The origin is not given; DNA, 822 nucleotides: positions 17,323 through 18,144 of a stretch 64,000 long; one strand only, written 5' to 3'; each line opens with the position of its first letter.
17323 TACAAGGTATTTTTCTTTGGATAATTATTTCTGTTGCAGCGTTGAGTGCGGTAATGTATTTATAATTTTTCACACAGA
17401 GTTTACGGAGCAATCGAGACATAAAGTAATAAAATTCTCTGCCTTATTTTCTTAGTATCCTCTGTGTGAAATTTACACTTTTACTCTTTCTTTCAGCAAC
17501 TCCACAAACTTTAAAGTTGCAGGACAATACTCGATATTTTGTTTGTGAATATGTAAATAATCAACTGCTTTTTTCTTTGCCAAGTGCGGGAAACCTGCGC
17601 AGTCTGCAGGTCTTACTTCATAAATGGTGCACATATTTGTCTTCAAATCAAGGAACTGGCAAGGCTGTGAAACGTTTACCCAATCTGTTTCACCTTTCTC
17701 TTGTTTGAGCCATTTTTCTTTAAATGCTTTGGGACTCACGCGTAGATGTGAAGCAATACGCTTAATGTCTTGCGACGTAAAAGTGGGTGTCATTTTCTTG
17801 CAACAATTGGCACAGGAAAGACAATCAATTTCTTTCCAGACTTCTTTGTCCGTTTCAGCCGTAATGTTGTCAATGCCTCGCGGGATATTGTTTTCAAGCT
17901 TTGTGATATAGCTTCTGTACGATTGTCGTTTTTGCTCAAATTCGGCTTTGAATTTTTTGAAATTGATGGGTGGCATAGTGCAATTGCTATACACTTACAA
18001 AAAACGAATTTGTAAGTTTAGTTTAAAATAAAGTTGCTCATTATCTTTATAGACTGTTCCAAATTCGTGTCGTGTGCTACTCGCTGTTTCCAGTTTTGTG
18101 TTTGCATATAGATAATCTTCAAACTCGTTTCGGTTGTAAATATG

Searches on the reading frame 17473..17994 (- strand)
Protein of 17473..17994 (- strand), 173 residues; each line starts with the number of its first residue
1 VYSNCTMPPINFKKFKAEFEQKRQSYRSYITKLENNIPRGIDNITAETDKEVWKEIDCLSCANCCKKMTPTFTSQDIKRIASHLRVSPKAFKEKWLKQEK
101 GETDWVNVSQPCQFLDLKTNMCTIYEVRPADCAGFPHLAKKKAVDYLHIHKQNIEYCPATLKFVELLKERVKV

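Call 3: search_protein_families(library=pfam, proteins=[window:17473-17994:-], max_evalue=0.1)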
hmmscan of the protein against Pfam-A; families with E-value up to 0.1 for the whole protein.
window:17473-17994:- (173 aa): 1 family
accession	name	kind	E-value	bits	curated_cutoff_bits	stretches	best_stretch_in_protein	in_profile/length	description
PF03692.20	CxxCxxCC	-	1.8e-14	54.6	23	1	57-141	1-75/85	Putative zinc- or iron-chelating domain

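Call 5: search_protein_families(library=ncbifam, proteins=[window:17473-17994:-], max_evalue=0.1)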
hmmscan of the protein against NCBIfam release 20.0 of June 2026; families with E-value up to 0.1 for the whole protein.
window:17473-17994:- (173 aa): 2 families
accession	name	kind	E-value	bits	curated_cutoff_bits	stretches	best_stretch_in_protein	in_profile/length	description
NF003504.0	PRK05170.2-2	equivalog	0.0017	18.3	150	1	107-133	40-66/104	YcgN family cysteine cluster protein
NF003507.0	PRK05170.2-5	equivalog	0.059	13.3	170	1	99-142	36-80/146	YcgN family cysteine cluster protein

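Call 54: find_related_loci(query=window:17473-17976:-, collection=metagenome_contigs, flank=4000)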
Query window:17473-17976:- (167 aa) in metagenome_contigs; peptide patterns used: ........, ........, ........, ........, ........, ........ (x = any residue, [..] = any of these).
467 stretches matched a pattern; 377 encode a relative of the query (tblastn E <= 1e-3); the best 80 are kept; 80 distinct loci.
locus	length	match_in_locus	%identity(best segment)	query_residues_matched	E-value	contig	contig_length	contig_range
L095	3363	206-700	68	3-167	1e-79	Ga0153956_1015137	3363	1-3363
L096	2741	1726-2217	64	4-167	3e-78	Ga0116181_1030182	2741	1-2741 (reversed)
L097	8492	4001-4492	64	4-167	4e-77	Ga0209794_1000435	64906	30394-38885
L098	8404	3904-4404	64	1-167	1e-75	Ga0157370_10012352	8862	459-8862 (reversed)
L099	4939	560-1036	65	4-162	5e-75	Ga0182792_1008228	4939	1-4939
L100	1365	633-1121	61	4-166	8e-79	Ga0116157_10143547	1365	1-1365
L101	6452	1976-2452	65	4-162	3e-74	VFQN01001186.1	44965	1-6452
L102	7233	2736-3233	64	1-166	7e-74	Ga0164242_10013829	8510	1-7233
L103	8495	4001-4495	62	1-165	7e-74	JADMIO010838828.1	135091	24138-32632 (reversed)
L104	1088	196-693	65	1-167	2e-79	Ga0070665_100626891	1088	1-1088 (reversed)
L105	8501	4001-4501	61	1-167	4e-73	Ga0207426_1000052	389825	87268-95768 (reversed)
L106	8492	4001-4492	61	4-167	2e-73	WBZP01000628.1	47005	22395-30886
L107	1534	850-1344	62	1-165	1e-76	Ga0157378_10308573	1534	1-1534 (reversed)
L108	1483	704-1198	62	1-165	1e-76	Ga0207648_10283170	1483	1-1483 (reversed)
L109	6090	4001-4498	63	1-166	9e-73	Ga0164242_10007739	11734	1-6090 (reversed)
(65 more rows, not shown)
